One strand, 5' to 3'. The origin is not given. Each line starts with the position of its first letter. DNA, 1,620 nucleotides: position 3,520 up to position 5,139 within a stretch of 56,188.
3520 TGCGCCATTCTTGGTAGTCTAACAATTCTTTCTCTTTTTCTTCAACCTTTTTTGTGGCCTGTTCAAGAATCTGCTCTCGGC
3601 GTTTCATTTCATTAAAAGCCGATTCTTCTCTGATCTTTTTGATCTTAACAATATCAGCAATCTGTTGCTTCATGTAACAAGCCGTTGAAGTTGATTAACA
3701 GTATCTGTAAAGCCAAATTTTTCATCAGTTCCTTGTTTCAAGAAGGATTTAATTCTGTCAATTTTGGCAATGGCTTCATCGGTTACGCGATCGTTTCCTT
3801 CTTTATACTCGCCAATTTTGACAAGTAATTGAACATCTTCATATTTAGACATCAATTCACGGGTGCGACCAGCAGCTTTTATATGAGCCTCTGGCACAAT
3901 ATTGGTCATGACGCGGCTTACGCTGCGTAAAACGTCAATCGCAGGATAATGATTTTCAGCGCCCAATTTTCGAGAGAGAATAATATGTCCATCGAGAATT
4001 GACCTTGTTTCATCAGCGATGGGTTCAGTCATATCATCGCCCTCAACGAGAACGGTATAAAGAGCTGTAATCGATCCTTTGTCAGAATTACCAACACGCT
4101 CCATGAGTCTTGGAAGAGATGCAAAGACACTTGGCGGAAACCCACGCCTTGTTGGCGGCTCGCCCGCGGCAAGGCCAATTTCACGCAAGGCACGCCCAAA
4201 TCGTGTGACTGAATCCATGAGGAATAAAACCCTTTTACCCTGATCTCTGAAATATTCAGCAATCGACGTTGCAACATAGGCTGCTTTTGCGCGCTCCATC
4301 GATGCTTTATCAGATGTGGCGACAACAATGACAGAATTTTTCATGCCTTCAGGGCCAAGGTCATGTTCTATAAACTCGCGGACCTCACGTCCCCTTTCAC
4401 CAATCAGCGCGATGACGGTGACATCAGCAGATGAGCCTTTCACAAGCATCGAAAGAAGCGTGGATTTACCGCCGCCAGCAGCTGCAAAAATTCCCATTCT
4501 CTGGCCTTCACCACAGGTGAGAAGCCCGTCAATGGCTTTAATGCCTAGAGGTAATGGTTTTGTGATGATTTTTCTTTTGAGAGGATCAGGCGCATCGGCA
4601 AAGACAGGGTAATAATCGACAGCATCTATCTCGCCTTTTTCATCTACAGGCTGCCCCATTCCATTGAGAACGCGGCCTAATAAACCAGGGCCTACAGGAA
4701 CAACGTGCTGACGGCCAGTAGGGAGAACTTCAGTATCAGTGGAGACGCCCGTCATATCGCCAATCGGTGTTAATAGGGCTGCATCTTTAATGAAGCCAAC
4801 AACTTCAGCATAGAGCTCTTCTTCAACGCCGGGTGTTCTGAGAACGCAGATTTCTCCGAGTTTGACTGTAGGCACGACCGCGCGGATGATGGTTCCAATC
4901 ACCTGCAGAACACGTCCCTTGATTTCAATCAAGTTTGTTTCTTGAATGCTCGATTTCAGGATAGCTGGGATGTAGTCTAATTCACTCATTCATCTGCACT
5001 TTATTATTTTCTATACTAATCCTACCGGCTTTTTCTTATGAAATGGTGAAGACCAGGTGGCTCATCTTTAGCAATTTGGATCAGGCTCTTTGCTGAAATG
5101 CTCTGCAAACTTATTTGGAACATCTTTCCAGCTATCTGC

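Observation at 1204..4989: Isolated sctN-sctO-sctP-sctQ injectisome sub-operon in an alphaproteobacterial-looking, AT-rich genome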

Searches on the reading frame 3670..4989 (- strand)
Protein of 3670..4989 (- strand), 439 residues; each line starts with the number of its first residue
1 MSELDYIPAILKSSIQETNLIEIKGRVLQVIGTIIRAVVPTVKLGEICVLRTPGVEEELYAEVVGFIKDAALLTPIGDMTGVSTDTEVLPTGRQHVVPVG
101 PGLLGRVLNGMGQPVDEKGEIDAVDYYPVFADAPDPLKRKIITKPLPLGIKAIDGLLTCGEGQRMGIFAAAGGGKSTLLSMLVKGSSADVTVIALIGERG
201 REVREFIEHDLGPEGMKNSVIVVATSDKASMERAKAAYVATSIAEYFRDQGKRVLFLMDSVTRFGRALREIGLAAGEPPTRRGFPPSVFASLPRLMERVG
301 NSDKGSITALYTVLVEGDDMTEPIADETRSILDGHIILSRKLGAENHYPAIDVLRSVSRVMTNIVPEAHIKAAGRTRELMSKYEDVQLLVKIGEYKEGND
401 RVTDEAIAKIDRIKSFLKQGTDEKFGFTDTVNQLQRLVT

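Call 3: search_protein_families(library=pfam, proteins=[window:3670-4989:-], max_evalue=0.1)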
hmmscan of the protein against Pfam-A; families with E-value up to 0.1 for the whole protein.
window:3670-4989:- (439 aa): 4 families
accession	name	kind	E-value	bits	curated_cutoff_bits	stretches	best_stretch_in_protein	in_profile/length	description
PF00006.31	ATP-synt_ab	-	2.4e-89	299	29.5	1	149-358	1-213/213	ATP synthase alpha/beta family, nucleotide-binding domain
PF18269.6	T3SS_ATPase_C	-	1.3e-25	89.5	22.7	1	365-435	1-71/72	T3SS EscN ATPase C-terminal domain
PF02874.29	ATP-synt_ab_N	-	1.3e-08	35.7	20.9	1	27-92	1-69/69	ATP synthase alpha/beta family, beta-barrel domain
PF00005.33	ABC_tran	-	0.026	15.6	25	1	157-189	6-38/137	ABC transporter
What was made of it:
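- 3670..4989 (-): sctN, injectisome ATPase (439 aa). Pfam gives ATP-synt_ab plus T3SS_ATPase_C (call 3).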

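Call 4: search_protein_families(library=ncbifam, proteins=[window:3670-4989:-], max_evalue=0.1)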
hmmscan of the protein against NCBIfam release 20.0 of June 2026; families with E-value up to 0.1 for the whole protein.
window:3670-4989:- (439 aa): 39 families (the best 25 are shown)
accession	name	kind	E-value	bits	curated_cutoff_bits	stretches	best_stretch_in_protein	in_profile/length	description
NF005391.0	PRK06936.1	equivalog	7.3e-232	769.8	657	1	1-438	1-438/439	type III secretion system ATPase SctN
TIGR02546.1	III_secr_ATP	equivalog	1.3e-196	653.4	604.75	1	21-438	3-422/423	type III secretion system ATPase SctN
NF006575.0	PRK09099.1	subfamily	2.5e-186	619.8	706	1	6-438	9-441/443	type III secretion system ATPase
TIGR03497.1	FliI_clade2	equivalog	4.9e-179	595.6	629.8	1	25-437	1-412/413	flagellar protein export ATPase FliI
TIGR01026.1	fliI_yscN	subfamily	3.5e-178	592.9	379.5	1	14-438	14-439/440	FliI/YscN family ATPase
NF005295.0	PRK06820.1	equivalog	3.9e-169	563.3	690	1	14-438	20-439/440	EscN/YscN/HrcN family type III secretion system ATPase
TIGR03496.1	FliI_clade1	equivalog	8.2e-168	558.5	619.1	1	25-436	1-413/414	flagellar protein export ATPase FliI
TIGR03498.1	FliI_clade3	equivalog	5.8e-153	509.5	587.45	1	25-437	1-417/418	flagellar protein export ATPase FliI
NF006012.0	PRK08149.1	equivalog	1.1e-147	492.5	594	1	18-438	4-430/431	type III secretion system ATPase SctN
NF005765.0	PRK07594.1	equivalog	7.4e-145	483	715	1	24-439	22-432/433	EscN/YscN/HrcN family type III secretion system ATPase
NF006290.1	PRK08472.1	equivalog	4.5e-143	477.2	644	1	11-437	6-432/433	flagellar protein export ATPase FliI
NF005535.1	PRK07196.1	equivalog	1.3e-128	429.7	715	1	12-437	8-433/434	flagellar protein export ATPase FliI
NF004578.0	PRK05922.1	equivalog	1.1e-95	321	604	1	26-438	22-431/434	type III secretion system ATPase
NF040574.1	T3SS_ATP_VscN2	exception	3e-82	276.7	750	1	82-437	62-416/420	type III secretion system ATPase VscN2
NF009884.0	PRK13343.1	equivalog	1.1e-60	205.7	554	1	20-431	26-436/507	F0F1 ATP synthase subunit alpha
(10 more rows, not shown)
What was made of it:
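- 3670..4989 (-): NF005391 SctN equivalog scores 770 bits against a cut-off of 657, and all FliI equivalogs fall below their cut-offs (call 4).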

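Call 8: find_encoding_contigs(protein=window:3670-4989:-, flank=10000, max_places=6)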
Protein window:3670-4989:- (439 aa): 23 contigs read that carry it; 6 places shown.
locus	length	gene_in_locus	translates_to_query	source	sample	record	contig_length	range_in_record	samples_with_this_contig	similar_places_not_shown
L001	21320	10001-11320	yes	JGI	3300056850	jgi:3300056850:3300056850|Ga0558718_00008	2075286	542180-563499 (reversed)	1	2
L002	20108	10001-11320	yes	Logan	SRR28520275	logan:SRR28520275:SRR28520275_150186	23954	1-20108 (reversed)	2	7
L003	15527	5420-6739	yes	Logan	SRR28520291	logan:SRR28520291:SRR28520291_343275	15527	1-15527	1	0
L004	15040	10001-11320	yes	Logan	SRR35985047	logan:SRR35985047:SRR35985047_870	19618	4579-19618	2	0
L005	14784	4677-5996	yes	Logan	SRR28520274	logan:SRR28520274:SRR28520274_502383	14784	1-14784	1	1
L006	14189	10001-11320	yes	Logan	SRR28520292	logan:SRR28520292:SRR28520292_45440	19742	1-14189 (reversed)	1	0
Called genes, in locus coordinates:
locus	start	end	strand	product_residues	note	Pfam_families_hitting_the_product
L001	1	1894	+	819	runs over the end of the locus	PF13491:FtsK_4TM, PF17854:FtsK_alpha, PF01580:FtsK_SpoIIIE, PF09397:FtsK_gamma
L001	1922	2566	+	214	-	PF03548:LolA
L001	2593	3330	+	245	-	PF23622:LRR_At1g61320_AtMIF1 (faint), PF24758:LRR_At5g56370 (faint)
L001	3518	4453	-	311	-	-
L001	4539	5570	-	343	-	-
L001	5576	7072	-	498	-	PF00483:NTP_transferase, PF22640:ManC_GMP_beta-helix, PF01050:MannoseP_isomer, PF07883:Cupin_2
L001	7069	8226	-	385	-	PF02771:Acyl-CoA_dh_N, PF02770:Acyl-CoA_dh_M, PF00441:Acyl-CoA_dh_1, PF08028:Acyl-CoA_dh_2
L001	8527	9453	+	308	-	-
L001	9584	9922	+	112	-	PF12797:Fer4_2 (faint), PF12837:Fer4_6 (faint), PF13237:Fer4_10 (weak), PF13183:Fer4_8 (faint), PF12838:Fer4_7 (weak), PF13187:Fer4_9 (weak), PF00037:Fer4 (weak), PF11953:DUF3470, +2 more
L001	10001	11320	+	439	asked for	PF02874:ATP-synt_ab_N, PF00006:ATP-synt_ab, PF18269:T3SS_ATPase_C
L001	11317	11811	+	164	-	PF07321:YscO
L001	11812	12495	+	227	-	PF09483:HpaP (faint)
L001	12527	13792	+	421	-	PF28396:SepQ_C (weak), PF01052:FliMN_C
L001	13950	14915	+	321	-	PF01209:Ubie_methyltran (faint), PF13847:Methyltransf_31, PF08242:Methyltransf_12 (weak), PF13649:Methyltransf_25, PF08241:Methyltransf_11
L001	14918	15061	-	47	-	-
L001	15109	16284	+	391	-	PF13384:HTH_23 (faint), PF13518:HTH_28 (faint), PF13011:LZ_Tnp_IS481 (weak), PF13565:HTH_32, PF00665:rve, PF13683:rve_3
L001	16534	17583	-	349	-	PF02661:Fic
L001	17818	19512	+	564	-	PF00133:tRNA-synt_1, PF09334:tRNA-synt_1g, PF19303:Anticodon_3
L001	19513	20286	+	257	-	PF04378:RsmJ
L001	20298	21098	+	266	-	PF00905:Transpeptidase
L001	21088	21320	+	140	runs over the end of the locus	-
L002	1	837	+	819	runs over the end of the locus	PF13491:FtsK_4TM, PF17854:FtsK_alpha, PF01580:FtsK_SpoIIIE, PF09397:FtsK_gamma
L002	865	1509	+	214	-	PF03548:LolA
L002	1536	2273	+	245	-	PF23622:LRR_At1g61320_AtMIF1 (faint), PF24758:LRR_At5g56370 (faint)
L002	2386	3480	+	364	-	PF02661:Fic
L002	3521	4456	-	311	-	-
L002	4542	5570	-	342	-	-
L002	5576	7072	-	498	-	PF00483:NTP_transferase, PF22640:ManC_GMP_beta-helix, PF01050:MannoseP_isomer, PF07883:Cupin_2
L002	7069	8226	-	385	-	PF02771:Acyl-CoA_dh_N, PF02770:Acyl-CoA_dh_M, PF00441:Acyl-CoA_dh_1, PF08028:Acyl-CoA_dh_2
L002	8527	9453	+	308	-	-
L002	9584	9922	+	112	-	PF12797:Fer4_2 (faint), PF12837:Fer4_6 (faint), PF13237:Fer4_10 (weak), PF13183:Fer4_8 (faint), PF12838:Fer4_7 (weak), PF13187:Fer4_9 (weak), PF00037:Fer4 (weak), PF11953:DUF3470, +2 more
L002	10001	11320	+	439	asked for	PF02874:ATP-synt_ab_N, PF00006:ATP-synt_ab, PF18269:T3SS_ATPase_C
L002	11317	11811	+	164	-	PF07321:YscO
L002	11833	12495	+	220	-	PF09483:HpaP (faint)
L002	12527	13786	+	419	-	PF28396:SepQ_C (weak), PF01052:FliMN_C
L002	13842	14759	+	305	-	PF01209:Ubie_methyltran (weak), PF13847:Methyltransf_31, PF08241:Methyltransf_11, PF08242:Methyltransf_12 (weak), PF13649:Methyltransf_25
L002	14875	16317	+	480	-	PF01637:ATPase_2, PF13191:AAA_16 (weak), PF13173:AAA_14 (faint)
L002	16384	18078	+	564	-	PF00133:tRNA-synt_1, PF09334:tRNA-synt_1g, PF19303:Anticodon_3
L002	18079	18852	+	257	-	PF04378:RsmJ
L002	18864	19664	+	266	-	PF00905:Transpeptidase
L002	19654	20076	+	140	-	-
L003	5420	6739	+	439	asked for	PF02874:ATP-synt_ab_N, PF00006:ATP-synt_ab, PF18269:T3SS_ATPase_C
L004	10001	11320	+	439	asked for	PF02874:ATP-synt_ab_N, PF00006:ATP-synt_ab, PF18269:T3SS_ATPase_C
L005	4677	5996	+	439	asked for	PF02874:ATP-synt_ab_N, PF00006:ATP-synt_ab, PF18269:T3SS_ATPase_C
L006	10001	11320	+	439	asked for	PF02874:ATP-synt_ab_N, PF00006:ATP-synt_ab, PF18269:T3SS_ATPase_C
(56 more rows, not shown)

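Call 9: find_homologous_proteins(query=window:3670-4989:-)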
Query window:3670-4989:- (439 aa): 8000 proteins with E <= 0.001 among 8000 candidates; the best 120 are listed.
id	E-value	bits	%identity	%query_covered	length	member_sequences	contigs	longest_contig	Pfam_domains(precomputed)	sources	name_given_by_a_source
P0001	1.5e-281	951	100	100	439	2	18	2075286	PF18269.7,PF02874.30,PF00006.32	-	-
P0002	2.9e-275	931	97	100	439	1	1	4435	PF18269.7,PF02874.30,PF00006.32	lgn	-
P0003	1.3e-273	925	97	100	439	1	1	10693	PF18269.7,PF02874.30,PF00006.32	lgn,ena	-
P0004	4.6e-272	920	97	100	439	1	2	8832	PF18269.7,PF02874.30,PF00006.32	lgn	-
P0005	2.8e-245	832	87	100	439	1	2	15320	PF18269.7,PF02874.30,PF00006.32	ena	-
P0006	1.1e-238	810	84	100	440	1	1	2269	PF18269.7,PF02874.30,PF00006.32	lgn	-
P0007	1.3e-222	757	78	100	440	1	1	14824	PF18269.7,PF02874.30,PF00006.32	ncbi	-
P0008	4.0e-216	736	75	100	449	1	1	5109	PF18269.7,PF02874.30,PF00006.32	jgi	jgi:type III secretion protein N (ATPase)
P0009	3.4e-211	720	74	100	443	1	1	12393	PF18269.7,PF02874.30,PF00006.32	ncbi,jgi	jgi:type III secretion protein N (ATPase)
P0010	4.1e-210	716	74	99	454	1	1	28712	PF18269.7,PF02874.30,PF00006.32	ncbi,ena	-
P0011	7.4e-210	715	73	100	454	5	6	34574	PF18269.7,PF02874.30,PF00006.32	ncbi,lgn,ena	-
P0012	8.2e-210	715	73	100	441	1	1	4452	PF18269.7,PF02874.30,PF00006.32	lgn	-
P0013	8.3e-210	715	75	99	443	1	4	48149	PF18269.7,PF02874.30,PF00006.32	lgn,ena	-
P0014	2.9e-209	713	74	99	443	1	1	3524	PF18269.7,PF02874.30,PF00006.32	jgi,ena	jgi:type III secretion protein N (ATPase)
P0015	3.7e-209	713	73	99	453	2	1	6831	PF18269.7,PF02874.30,PF00006.32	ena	-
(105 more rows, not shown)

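Call 10: find_related_loci(query=window:3670-4989:-, collection=genome_contigs, flank=10000)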
Query window:3670-4989:- (439 aa) in genome_contigs; peptide patterns used: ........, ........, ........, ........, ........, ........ (x = any residue, [..] = any of these).
600 stretches matched a pattern (row limit reached: there are more); 600 encode a relative of the query (tblastn E <= 1e-3); the best 80 are kept; 80 distinct loci.
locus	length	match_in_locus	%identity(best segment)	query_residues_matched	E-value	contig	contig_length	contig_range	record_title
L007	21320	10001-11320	72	1-438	0e+0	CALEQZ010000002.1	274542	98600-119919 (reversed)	MAG TPA_asm: uncultured Alcaligenaceae bacterium isolate SRR4028131_bin.9_CONCOCT_v1.1_MAG genome assembly, contig: ERZ7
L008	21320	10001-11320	72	1-438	0e+0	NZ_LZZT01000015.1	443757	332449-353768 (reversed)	Achromobacter sp. UMC71 AC71_contig000015, whole genome shotgun sequence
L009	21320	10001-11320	71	1-438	0e+0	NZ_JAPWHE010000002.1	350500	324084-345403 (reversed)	Castellaniella denitrificans strain G21619-S1 NODE_2_length_350500_cov_147.012, whole genome shotgun sequence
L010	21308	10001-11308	72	1-434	0e+0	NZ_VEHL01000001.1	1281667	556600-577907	Bordetella genomosp. 13 strain DE0060 NODE_1_length_1281667_cov_11.847039, whole genome shotgun sequence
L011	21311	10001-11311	72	3-437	0e+0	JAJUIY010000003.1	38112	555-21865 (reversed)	MAG: Alcaligenaceae bacterium isolate bin102 k141_255452_length_38112_cov_15.5263, whole genome shotgun sequence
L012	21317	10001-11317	72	1-437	0e+0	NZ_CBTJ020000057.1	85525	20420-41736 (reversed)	Candidatus Competibacter denitrificans Run_A_D11 COMPD11_2693_Contig_49, whole genome shotgun sequence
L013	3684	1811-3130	70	1-438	0e+0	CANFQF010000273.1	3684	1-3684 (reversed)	MAG: Comamonadaceae bacterium isolate Jr-14may18-205 genome assembly, contig: Jr-14may18-C40296, whole genome shotgun se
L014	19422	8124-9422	70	6-438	0e+0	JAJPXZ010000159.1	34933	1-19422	MAG: Planctomycetaceae bacterium isolate AH.3_7 NODE_129_length_34933_cov_7.134383, whole genome shotgun sequence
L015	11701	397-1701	68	4-438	0e+0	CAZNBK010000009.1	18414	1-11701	MAG TPA_asm: uncultured Desulfovibrionaceae bacterium isolate SRP192927_co5_949 genome assembly, contig: NODE_3982_lengt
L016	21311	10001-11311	68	1-437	0e+0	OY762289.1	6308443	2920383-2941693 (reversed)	MAG: Desulfovibrionaceae bacterium isolate 1e2121d5-5174-4668-bae3-9852897706ae genome assembly, chromosome: 1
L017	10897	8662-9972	68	1-437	0e+0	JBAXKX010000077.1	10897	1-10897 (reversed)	MAG: Rhodospirillaceae bacterium isolate ELA412 MAG412_77, whole genome shotgun sequence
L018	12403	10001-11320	68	1-438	0e+0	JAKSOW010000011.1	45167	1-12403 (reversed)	MAG: Kiritimatiellia bacterium isolate Horse_feces187 MAG187_11, whole genome shotgun sequence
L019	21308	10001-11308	68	4-437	0e+0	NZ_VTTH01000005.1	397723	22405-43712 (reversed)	Lacisediminimonas profundi strain CHu64-6-4 Scaffold5_1, whole genome shotgun sequence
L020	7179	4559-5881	67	1-439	0e+0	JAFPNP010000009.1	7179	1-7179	MAG: Kiritimatiellae bacterium isolate RGIG1307 Dairy_cattle_Rumen-5__c53089, whole genome shotgun sequence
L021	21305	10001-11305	68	4-438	0e+0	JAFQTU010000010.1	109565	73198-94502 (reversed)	MAG: Mailhella sp. isolate RGIG2144 Goat_Colon-6__c65603, whole genome shotgun sequence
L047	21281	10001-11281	59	11-437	1e-166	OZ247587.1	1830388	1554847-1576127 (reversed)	MAG: Candidatus Neptunochlamydia sp. isolate 7034ddf2-c809-46ad-911b-61312509609a genome assembly, chromosome: 1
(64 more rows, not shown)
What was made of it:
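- On Ysc/Bsc family of injectisomes: SctN is 72% identical to Achromobacter and Bordetella, 66% to Photorhabdus, 57-59% to Chlamydiae and 55-61% to rhizobial Rhc (call 10).
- Closest known: Bordetella Bsc injectisome. Same: Alcaligenaceae/Bordetella loci hold the closest named SctN, at 72% identity (call 10).
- The nearest named SctN proteins belong to Bsc/Ysc loci (call 10).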

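Call 15: find_encoding_contigs(protein=P0007, flank=10000, max_places=3)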
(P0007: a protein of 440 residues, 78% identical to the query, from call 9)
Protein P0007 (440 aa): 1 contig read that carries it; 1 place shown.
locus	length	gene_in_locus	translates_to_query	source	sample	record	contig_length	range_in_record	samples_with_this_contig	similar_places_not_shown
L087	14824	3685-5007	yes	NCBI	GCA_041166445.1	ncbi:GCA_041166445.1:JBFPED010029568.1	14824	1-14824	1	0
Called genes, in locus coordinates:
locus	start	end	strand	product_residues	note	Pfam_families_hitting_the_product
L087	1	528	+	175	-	?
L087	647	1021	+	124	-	PF14853:Fis1_TPR_C (faint)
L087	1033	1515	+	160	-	-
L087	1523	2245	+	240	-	PF01514:YscJ_FliF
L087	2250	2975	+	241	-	PF06578:YscK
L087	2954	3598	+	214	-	PF06635:T3SS_SCTL (weak), PF02108:FliH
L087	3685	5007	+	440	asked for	PF02874:ATP-synt_ab_N, PF00006:ATP-synt_ab, PF18269:T3SS_ATPase_C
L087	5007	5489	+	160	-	PF07321:YscO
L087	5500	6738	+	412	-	PF09483:HpaP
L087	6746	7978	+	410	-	PF28396:SepQ_C (faint), PF01052:FliMN_C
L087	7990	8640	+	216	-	PF00813:FliP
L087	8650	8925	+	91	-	PF01313:Bac_export_3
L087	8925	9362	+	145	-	-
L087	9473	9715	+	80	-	PF01311:Bac_export_1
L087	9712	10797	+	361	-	PF01312:Bac_export_2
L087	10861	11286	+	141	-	PF05932:CesT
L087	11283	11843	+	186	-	-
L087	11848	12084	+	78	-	-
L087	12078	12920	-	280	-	PF00512:HisKA, PF02518:HATPase_c, PF13589:HATPase_c_3 (weak)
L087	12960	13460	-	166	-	-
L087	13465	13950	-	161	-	PF06347:SH3_4, PF08239:SH3_3 (weak)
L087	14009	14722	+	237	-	PF07264:EI24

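Call 16: find_encoding_contigs(protein=P0005, flank=10000, max_places=3)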
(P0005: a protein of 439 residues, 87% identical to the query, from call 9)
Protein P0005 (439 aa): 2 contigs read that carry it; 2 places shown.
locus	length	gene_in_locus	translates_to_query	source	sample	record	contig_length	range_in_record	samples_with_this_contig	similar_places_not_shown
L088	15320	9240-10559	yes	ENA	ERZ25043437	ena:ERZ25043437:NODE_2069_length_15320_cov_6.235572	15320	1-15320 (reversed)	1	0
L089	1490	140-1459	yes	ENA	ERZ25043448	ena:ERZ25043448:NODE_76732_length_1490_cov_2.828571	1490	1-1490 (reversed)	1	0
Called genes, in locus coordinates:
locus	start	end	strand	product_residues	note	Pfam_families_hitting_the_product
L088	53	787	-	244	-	PF06578:YscK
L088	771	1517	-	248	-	PF01514:YscJ_FliF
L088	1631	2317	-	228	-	-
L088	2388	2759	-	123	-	PF14559:TPR_19 (weak)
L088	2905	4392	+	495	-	-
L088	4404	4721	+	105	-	-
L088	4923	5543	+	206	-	PF05014:Nuc_deoxyrib_tr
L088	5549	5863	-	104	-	PF01906:YbjQ_1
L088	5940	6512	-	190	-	PF03352:Adenine_glyco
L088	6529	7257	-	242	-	PF05050:Methyltransf_21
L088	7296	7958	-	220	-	PF01168:Ala_racemase_N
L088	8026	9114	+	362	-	PF00933:Glyco_hydro_3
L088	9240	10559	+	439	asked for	PF02874:ATP-synt_ab_N (weak), PF00006:ATP-synt_ab, PF18269:T3SS_ATPase_C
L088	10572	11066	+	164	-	PF07321:YscO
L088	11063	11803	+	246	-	-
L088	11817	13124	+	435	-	PF28396:SepQ_C (weak), PF01052:FliMN_C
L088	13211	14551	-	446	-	PF07219:HemY_N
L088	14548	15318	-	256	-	?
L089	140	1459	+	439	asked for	PF02874:ATP-synt_ab_N (weak), PF00006:ATP-synt_ab, PF18269:T3SS_ATPase_C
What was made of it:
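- An isolated N-O-P-Q also exists in the 87%-SctN relative L088, which has J-K 8 kb away (call 16).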

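Call 20: find_homologous_proteins(query=L088:771-1517:-, max_evalue=1e-10)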
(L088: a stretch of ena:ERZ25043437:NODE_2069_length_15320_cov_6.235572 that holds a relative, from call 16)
Query L088:771-1517:- (248 aa): 278 proteins with E <= 1e-10 among 1400 candidates; the best 120 are listed.
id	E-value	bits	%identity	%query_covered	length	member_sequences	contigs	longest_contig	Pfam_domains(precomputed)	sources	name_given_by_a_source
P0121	2.4e-153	526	100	100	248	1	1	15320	PF01514.24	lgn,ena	-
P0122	9.3e-115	400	74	97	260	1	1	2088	PF01514.24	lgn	-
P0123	6.3e-102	358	67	98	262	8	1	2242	PF01514.24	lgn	-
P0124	5.5e-68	247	50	98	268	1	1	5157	PF01514.24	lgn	-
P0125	4.8e-56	208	45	92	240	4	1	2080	PF01514.24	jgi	-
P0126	1.5e-55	206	53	74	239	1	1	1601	PF01514.24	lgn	-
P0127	2.6e-55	205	52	74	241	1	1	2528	PF01514.24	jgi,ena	-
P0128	1.8e-51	193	40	90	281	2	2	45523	PF01514.24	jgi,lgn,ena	jgi:type III secretion apparatus lipoprotein, YscJ/HrcJ family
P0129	1.0e-50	190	41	94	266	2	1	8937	PF01514.24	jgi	jgi:type III secretion protein J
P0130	2.5e-50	189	42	92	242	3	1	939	PF01514.24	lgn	-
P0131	3.2e-49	185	41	93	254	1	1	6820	PF01514.24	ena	-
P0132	8.8e-49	184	41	93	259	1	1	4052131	PF01514.24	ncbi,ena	-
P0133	1.8e-48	183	46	87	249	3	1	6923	PF01514.24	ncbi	ncbi:MAG: type III secretion inner membrane ring lipoprotein SctJ [Gammaproteobacteria bacterium]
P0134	2.2e-48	183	48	73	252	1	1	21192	PF01514.24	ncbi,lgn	-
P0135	3.1e-48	182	44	82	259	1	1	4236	PF01514.24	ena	-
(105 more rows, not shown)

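Call 21: find_homologous_proteins(query=L087:9712-10797:+, max_evalue=1e-10)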
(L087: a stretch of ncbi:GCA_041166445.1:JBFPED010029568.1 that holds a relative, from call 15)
Query L087:9712-10797:+ (361 aa): 4691 proteins with E <= 1e-10 among 8000 candidates; the best 120 are listed.
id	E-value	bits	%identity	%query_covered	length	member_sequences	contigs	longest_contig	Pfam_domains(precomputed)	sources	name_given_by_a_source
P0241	4.0e-232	787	100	100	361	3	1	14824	PF01312.25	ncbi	-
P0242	1.6e-203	693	84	100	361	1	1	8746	PF01312.25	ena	-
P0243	7.7e-132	458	85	66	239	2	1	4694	PF01312.25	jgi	-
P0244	9.7e-100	352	48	97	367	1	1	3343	PF01312.25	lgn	-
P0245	1.5e-99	351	47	96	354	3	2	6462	PF01312.25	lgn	-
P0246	7.0e-99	349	49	95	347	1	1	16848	PF01312.25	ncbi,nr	ncbi:MAG: type III secretion system export apparatus subunit SctU [Candidatus Competibacteraceae bac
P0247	6.8e-98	346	47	96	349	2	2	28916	PF01312.25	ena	-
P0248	1.9e-97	345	46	97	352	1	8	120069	PF01312.25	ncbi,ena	-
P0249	5.4e-97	343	47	96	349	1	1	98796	PF01312.25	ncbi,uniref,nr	ncbi:type III secretion system export apparatus subunit SctU [Parendozoicomonas sp. Alg238-R29]|unir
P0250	6.6e-97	343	48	95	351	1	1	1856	PF01312.25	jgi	jgi:type III secretion protein U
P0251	9.0e-97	342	46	96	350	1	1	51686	PF01312.25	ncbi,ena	-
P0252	2.5e-96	341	48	95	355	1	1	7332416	PF01312.25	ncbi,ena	-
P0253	3.7e-96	340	45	96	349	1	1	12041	PF01312.25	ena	-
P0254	9.6e-96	339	46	96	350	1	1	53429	PF01312.25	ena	-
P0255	1.4e-95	338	45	96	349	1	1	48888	PF01312.25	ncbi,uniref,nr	ncbi:type III secretion system export apparatus subunit SctU [Sansalvadorimonas verongulae]|uniref:t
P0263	3.6e-94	334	44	98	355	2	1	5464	PF01312.25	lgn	-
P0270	4.5e-93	330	44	97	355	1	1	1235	PF01312.25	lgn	-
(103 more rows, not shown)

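Call 22: find_encoding_contigs(protein=P0123, flank=5000, max_places=6)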
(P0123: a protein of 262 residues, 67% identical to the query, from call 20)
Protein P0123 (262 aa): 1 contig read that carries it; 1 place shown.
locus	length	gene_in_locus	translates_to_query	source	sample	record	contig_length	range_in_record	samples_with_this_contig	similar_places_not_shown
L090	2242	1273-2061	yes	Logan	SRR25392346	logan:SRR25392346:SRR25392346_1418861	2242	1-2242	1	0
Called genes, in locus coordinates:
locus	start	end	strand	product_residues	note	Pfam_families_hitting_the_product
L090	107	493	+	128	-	PF09613:HrpB1_HrpK (weak), PF14559:TPR_19 (weak)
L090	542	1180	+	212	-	-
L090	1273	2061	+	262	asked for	PF01514:YscJ_FliF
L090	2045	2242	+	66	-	?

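Call 23: find_encoding_contigs(protein=P0122, flank=5000, max_places=4)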
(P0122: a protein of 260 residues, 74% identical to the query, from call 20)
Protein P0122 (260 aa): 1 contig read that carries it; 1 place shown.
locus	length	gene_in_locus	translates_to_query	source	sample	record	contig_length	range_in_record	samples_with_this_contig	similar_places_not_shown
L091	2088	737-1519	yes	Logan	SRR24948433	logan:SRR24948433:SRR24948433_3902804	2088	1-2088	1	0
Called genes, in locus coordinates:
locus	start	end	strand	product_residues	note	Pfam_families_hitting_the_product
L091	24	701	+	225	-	-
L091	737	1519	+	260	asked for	PF01514:YscJ_FliF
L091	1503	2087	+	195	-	?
